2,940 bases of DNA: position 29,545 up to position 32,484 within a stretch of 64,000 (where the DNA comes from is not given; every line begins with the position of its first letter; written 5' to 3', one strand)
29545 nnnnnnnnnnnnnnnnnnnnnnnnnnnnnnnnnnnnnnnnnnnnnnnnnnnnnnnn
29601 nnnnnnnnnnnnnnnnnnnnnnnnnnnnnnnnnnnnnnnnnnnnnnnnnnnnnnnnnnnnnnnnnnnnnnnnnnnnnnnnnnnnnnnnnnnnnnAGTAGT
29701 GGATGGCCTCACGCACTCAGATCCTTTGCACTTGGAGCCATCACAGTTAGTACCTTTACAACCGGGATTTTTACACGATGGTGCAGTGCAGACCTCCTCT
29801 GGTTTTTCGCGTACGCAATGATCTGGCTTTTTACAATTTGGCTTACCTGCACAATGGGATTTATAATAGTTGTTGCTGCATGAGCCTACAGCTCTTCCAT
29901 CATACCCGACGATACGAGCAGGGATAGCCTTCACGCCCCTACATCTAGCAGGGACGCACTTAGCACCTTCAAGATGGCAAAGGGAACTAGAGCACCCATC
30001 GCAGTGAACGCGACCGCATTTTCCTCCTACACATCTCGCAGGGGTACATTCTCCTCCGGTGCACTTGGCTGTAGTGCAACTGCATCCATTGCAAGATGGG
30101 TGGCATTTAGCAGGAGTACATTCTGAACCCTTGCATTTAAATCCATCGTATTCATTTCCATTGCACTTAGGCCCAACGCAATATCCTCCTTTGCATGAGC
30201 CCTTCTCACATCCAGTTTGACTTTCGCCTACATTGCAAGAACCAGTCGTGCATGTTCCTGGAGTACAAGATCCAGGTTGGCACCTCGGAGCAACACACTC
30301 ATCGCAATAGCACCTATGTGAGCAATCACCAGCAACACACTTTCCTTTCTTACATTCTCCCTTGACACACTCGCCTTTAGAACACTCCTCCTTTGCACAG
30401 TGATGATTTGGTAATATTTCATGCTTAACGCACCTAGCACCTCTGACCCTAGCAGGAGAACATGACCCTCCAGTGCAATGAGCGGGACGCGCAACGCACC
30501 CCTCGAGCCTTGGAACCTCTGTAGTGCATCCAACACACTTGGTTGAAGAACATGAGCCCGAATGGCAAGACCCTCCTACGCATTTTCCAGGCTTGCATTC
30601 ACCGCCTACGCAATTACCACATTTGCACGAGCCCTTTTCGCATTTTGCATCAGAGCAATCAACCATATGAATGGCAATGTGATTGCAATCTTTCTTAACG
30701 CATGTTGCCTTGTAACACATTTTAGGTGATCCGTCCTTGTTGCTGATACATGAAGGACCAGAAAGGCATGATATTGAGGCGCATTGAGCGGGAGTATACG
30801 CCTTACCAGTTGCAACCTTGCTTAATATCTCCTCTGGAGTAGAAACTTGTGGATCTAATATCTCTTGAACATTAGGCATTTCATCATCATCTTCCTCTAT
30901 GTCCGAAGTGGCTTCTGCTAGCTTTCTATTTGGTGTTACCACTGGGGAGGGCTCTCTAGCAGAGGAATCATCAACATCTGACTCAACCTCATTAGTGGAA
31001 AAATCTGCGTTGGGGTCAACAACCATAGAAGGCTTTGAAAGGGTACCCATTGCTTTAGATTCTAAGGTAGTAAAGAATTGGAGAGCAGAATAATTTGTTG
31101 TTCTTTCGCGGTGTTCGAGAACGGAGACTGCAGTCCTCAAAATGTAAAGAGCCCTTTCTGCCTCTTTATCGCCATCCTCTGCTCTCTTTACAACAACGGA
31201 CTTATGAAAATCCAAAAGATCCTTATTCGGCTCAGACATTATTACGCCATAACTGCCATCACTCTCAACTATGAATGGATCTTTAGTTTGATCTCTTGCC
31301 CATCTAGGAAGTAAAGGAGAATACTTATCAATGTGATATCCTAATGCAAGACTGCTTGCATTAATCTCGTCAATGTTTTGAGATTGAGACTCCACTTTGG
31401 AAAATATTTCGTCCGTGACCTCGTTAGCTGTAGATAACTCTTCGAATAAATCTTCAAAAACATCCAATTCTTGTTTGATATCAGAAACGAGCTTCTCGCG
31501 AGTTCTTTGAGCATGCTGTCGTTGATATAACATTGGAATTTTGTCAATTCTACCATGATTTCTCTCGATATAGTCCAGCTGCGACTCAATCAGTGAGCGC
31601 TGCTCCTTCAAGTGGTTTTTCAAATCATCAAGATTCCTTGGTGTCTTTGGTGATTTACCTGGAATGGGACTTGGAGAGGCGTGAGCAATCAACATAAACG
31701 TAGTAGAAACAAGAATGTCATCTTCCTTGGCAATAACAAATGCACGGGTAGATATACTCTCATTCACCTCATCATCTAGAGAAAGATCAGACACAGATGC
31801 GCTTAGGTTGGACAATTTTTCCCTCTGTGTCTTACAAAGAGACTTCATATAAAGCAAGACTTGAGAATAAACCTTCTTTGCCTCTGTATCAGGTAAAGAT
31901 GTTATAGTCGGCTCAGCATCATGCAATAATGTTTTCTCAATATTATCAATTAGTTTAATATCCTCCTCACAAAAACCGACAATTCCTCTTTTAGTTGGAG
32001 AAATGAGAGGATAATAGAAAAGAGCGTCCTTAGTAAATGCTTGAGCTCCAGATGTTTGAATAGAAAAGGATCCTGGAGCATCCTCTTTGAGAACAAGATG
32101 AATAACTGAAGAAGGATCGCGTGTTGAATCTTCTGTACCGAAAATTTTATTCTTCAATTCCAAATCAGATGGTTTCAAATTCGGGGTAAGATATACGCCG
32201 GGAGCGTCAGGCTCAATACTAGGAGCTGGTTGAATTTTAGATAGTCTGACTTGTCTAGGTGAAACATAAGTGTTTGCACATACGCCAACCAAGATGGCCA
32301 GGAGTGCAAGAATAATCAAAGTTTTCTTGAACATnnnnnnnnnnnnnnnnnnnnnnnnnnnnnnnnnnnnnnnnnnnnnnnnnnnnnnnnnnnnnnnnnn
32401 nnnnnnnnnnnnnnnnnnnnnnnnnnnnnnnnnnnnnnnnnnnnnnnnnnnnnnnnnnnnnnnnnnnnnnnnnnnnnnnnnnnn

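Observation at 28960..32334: Giant secreted protein combining a novel Cys-rich module array with mucin-type Thr repeats and PESKR repeats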

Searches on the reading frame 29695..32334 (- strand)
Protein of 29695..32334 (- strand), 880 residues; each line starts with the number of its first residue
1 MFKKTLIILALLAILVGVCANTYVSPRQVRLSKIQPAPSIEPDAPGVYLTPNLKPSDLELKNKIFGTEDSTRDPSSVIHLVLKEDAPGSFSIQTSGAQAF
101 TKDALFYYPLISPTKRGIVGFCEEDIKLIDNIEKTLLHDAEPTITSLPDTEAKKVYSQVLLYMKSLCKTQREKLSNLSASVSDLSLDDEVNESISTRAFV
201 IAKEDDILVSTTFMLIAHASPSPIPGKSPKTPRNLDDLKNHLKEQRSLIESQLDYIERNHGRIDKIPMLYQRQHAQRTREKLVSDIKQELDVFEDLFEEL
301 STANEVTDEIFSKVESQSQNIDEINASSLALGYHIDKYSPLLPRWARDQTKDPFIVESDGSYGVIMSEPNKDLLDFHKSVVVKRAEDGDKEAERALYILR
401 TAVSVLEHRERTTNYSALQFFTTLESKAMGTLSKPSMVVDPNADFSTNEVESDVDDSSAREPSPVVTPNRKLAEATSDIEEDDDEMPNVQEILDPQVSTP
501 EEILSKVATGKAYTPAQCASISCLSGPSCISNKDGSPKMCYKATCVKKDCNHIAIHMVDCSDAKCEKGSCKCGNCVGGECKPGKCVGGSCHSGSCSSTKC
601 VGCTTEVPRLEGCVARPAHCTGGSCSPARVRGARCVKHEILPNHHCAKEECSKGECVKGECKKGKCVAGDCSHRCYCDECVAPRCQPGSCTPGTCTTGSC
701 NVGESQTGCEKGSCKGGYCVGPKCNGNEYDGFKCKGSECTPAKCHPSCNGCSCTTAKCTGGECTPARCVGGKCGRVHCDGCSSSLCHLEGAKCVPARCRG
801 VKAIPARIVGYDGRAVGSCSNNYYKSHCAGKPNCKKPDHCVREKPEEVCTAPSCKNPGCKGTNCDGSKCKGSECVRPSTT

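Call 34: find_homologous_proteins(query=A2, max_evalue=0.01)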
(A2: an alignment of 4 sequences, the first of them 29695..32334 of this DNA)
Query A2 (4 sequences) (880 aa, profile of the alignment): 4 proteins with E <= 0.01 among 8000 candidates.
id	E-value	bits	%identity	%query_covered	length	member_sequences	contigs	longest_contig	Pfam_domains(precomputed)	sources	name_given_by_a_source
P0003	0.0e+0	1686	51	94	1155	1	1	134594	-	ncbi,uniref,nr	ncbi:secreted with cysteine rich repeats and a mucin like threonine rich repeat [Cryptosporidium bov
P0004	0.0e+0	1670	51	93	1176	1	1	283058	-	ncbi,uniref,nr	ncbi:secreted protein with cysteine rich repeats and a mucin like threonine rich repeat [Cryptospori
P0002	0.0e+0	1615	88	100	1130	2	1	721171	-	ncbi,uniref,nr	ncbi:hypothetical protein CmeUKMEL1_14285 [Cryptosporidium meleagridis]|uniref:Uncharacterized prote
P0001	0.0e+0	1592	95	100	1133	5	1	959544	-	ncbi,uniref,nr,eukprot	ncbi:putative Secreted Protein [Cryptosporidium hominis]|uniref:Secreted Protein n=1 Tax=Cryptospori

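Call 52: predict_structure(alignment_id=A2)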
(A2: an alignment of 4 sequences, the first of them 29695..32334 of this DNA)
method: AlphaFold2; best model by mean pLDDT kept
length: 880 residues; sequences in the alignment: 4
mean_pLDDT: 38.1   pTM: 0.27
mean pLDDT of the five models: 38.1, 38.0, 37.2, 37.1, 35.4
residues with pLDDT >= 90: 0; 70-90: 112; 50-70: 101; < 50: 667
segments of 3 or more residues with pLDDT < 50: 21-111, 147-152, 209-211, 213-227, 267-270, 339-870, 872-880
pLDDT, mean of each block of 10 residues (from residue 1): 65 60 38 30 25 29 30 25 26 24 27 68 70 63 54 52 69 82 76 57 52 45 43 79 80 73 55 69 86 86 80 79 62 53 32 26 26 35 37 37 30 25 22 22 23 24 24 24 27 32 37 33 29 32 35 34 25 22 21 21 22 25 25 22 21 22 24 25 21 21 21 21 28 26 28 29 28 24 24 22 21 22 24 25 24 28 44 41
secondary structure, 60 per line:
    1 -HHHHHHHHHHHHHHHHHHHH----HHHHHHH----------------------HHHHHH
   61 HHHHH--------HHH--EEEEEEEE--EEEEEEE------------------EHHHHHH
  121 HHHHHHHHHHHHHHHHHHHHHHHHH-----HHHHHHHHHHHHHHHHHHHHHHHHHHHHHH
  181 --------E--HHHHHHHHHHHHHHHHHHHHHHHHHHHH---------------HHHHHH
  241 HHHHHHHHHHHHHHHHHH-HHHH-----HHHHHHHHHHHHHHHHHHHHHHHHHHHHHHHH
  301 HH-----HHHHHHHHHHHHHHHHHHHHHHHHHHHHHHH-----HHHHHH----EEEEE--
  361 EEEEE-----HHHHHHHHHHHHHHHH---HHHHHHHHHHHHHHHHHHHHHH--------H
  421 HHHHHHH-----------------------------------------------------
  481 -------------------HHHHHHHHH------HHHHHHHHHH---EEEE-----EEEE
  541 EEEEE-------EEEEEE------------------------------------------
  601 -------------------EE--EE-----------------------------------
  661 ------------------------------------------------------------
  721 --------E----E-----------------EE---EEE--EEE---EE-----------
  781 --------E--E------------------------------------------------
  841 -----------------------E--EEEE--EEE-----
elements in order (helices of 4 or more, strands of 3 or more residues): H2-21 H26-32 H55-65 E79-86 E89-95 H115-145 H151-180 H192-219 H235-258 H260-263 H269-302 H308-338 H344-349 E354-358 E361-365 H371-386 H390-411 H420-427 H500-508 H515-524 E528-531 E537-545 E553-558 E757-759 E762-764 E867-870 E873-875

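Call 61: search_protein_representatives(alignment_id=A2)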
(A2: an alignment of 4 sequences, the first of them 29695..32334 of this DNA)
Query: 4 sequences, 849 profile positions. Proteins with E-value up to 0.001 (for the whole library): 4; up to 1e-10: 3; up to 1e-30: 2. The best 4 are listed.
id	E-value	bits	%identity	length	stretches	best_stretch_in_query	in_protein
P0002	0.0e+00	1615.2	-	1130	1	1-849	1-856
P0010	9.0e-155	533.4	-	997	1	8-809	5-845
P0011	1.8e-18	82.5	-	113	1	1-110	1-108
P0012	1.4e-04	36.5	-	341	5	781-827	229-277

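Call 63: list_cluster_members(proteins=[P0010, P0011])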
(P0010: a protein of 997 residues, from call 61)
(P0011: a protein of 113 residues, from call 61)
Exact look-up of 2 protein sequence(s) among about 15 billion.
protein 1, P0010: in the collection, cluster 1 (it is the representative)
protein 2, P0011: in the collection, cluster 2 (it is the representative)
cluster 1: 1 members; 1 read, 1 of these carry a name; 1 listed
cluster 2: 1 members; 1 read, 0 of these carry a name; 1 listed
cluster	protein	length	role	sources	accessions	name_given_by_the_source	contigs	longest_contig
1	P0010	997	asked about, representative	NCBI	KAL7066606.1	hypothetical protein ACR3K2_29610 [Cryptosporidium serpentis]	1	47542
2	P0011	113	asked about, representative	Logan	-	-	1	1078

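Call 70: find_encoding_contigs(protein=P0010, flank=8000, max_places=2)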
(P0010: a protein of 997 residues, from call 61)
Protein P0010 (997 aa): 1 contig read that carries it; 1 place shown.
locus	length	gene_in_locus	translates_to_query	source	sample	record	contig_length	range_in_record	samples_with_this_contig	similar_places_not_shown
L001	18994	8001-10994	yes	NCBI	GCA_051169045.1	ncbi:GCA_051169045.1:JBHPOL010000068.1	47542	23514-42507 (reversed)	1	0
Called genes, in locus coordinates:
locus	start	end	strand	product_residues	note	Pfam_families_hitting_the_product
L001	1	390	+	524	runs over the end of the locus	-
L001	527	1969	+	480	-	-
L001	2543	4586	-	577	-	-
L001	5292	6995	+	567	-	-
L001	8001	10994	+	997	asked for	-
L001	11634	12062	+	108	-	-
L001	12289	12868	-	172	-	PF06201:PITH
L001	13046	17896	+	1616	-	-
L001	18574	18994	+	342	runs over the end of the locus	-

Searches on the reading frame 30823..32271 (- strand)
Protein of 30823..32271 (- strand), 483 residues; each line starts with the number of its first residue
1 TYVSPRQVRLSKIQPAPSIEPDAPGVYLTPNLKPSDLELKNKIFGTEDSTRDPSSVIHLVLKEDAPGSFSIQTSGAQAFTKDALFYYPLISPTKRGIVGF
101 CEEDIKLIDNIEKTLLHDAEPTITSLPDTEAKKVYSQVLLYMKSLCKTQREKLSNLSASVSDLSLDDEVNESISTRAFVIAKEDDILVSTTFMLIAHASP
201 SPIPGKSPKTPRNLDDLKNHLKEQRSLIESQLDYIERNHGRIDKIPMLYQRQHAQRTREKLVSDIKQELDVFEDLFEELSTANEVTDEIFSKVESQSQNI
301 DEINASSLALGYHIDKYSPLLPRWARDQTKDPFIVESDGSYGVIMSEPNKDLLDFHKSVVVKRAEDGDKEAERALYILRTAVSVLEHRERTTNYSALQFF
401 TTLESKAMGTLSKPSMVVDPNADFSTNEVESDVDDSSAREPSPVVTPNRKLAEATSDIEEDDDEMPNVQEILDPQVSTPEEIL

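Call 67: search_protein_families(library=pfam, proteins=[window:30823-32271:-], max_evalue=10)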
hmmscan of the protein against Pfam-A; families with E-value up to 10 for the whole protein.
window:30823-32271:- (483 aa): 2 families
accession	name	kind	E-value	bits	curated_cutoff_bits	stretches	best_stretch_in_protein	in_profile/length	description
PF25007.1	DYH2-5-8_CC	-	0.012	15.8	27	1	222-301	9-89/120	Dynein axonemal heavy chain 2/5/8 coiled-coil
PF03961.19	FapA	-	3.8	7.5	31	1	214-304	154-236/272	Flagellar Assembly Protein A beta solenoid domain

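Call 69: search_solved_structures(query=window:30823-32271:-, max_evalue=10)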
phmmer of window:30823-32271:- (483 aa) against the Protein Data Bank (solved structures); distinct sequences matched with E-value up to 10: 3.
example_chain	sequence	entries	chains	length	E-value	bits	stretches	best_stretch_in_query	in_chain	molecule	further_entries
8uah_B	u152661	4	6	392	0.37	13.1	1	278-307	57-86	F-box/LRR-repeat protein 17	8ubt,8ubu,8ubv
6w66_B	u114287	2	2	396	0.37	13.1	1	278-307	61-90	F-box/LRR-repeat protein 17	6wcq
1jal_A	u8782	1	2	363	1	11.7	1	360-465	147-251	YchF protein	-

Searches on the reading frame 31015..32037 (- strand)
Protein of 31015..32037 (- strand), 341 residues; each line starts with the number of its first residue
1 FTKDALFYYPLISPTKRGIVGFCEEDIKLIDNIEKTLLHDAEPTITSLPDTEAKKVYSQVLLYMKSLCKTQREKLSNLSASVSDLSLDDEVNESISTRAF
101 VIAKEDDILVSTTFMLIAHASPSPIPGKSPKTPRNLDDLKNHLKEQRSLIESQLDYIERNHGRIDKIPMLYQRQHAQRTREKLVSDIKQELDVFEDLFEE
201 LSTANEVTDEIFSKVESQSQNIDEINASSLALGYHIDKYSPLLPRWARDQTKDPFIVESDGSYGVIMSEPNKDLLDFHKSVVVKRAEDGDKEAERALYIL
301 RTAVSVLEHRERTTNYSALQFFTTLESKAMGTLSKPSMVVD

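Call 80: search_solved_structures(query=A4, max_evalue=10)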
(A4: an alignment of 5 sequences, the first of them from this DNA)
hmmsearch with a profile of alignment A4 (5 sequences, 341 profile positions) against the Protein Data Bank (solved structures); distinct sequences matched with E-value up to 10: 5.
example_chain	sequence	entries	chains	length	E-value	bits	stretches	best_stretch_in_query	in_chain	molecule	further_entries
2nps_B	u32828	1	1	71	0.17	14.3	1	194-253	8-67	Syntaxin 13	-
4ghb_A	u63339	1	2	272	0.28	13.5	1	120-165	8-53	hypothetical protein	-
9h19_S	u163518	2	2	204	2.5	10.4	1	92-133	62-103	reaction centre S sub unit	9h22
3g67_A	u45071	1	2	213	3.9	9.7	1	158-224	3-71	Methyl-accepting chemotaxis protein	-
3g6b_A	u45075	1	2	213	7.1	8.9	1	158-224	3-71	Methyl-accepting chemotaxis protein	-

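Call 86: predict_structure(alignment_id=A4)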
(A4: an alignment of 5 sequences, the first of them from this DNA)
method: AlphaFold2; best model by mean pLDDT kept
length: 341 residues; sequences in the alignment: 5
mean_pLDDT: 80.4   pTM: 0.71
mean pLDDT of the five models: 80.4, 75.7, 75.4, 72.9, 65.5
residues with pLDDT >= 90: 91; 70-90: 176; 50-70: 55; < 50: 19
segments of 3 or more residues with pLDDT < 50: 1-8, 332-341
pLDDT, mean of each block of 10 residues (from residue 1): 39 81 89 92 90 85 92 95 90 81 82 85 76 88 90 90 81 90 95 90 86 89 90 89 69 67 65 80 85 75 66 68 65 40 33
secondary structure, 60 per line:
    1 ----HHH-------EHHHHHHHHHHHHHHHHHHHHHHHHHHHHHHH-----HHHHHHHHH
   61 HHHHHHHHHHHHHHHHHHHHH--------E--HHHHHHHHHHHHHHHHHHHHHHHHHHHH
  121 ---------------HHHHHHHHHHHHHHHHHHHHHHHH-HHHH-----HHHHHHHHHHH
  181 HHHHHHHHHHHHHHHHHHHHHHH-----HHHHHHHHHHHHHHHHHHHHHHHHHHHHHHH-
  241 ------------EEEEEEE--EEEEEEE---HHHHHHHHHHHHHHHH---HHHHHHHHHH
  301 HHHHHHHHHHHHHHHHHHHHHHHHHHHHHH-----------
elements in order: H16-46 H52-81 H93-120 H136-159 H161-164 H170-203 H209-239 E253-259 E262-268 H272-287 H291-330

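Call 91: fold_search(model_id=the predicted structure, library=pdb)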
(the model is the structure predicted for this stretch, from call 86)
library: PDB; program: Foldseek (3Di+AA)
matches with E <= 10: 498; with E <= 0.001: 0
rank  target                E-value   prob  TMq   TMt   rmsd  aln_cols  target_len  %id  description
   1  8r5s_A                2.9e-02  0.75  0.18  0.24  25.9       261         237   14  t113 - De-novo designed soluble homotetramer (released 2024-11-27)
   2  8r5s_D                3.2e-02  0.82  0.19  0.24  26.0       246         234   14  t113 - De-novo designed soluble homotetramer (released 2024-11-27)
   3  2xra_A                9.5e-02  0.90  0.23  0.36  23.1       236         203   12  crystal structure of the HK20 Fab in complex with a gp41 mimetic 5- Helix (released 2010-12-15)
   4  2x0c                  1.8e-01  0.16  0.15  0.17  24.3       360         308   14  Crystal Structure of the R7R8 domains of Talin (released 2010-07-07)
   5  1rkc_A                1.8e-01  0.75  0.24  0.30  12.5       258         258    7  Human vinculin head (1-258) in complex with talin's vinculin binding site 3 (residues 1944-1969) (released 2004-01-13)
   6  8otz_EW               2.3e-01  0.10  0.11  0.11  35.1       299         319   11  48-nm repeat of the native axonemal doublet microtubule from bovine sperm (released 2023-11-22)
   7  8jbd_A                2.6e-01  0.47  0.18  0.19  22.2       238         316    8  Crystal structure of Adenylosuccinate lyase from Thermus thermophilus HB8, TtPurB (released 2023-11-15)
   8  6z0c_B                2.7e-01  0.18  0.14  0.20  26.4       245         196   12  Structure of in silico modelled artificial Maquette-3 protein (released 2021-03-17)
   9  5h5m_B                2.9e-01  0.33  0.20  0.19  17.2       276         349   11  Crystal structure of HMP-1 M domain (released 2017-03-29)
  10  8jbd_B                3.1e-01  0.41  0.17  0.19  23.5       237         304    7  Crystal structure of Adenylosuccinate lyase from Thermus thermophilus HB8, TtPurB (released 2023-11-15)
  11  3o1i_B                3.4e-01  0.09  0.13  0.15  23.5       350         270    7  Crystal Structure of the TorS sensor domain - TorT complex in the absence of ligand (released 2011-12-21)
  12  7rro_D9               3.4e-01  0.08  0.11  0.13  33.9       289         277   12  Structure of the 48-nm repeat doublet microtubule from bovine tracheal cilia (released 2021-10-27)
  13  6hqf_A                3.7e-01  0.13  0.14  0.09  21.4       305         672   10  Structure of Phenylalanine ammonia-lyase from Petroselinum crispum in complex with (R)-APEP (released 2019-10-09)
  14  6z0c_A                3.9e-01  0.20  0.14  0.21  24.0       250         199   10  Structure of in silico modelled artificial Maquette-3 protein (released 2021-03-17)
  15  6z0c_C                4.5e-01  0.18  0.14  0.21  24.0       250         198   10  Structure of in silico modelled artificial Maquette-3 protein (released 2021-03-17)
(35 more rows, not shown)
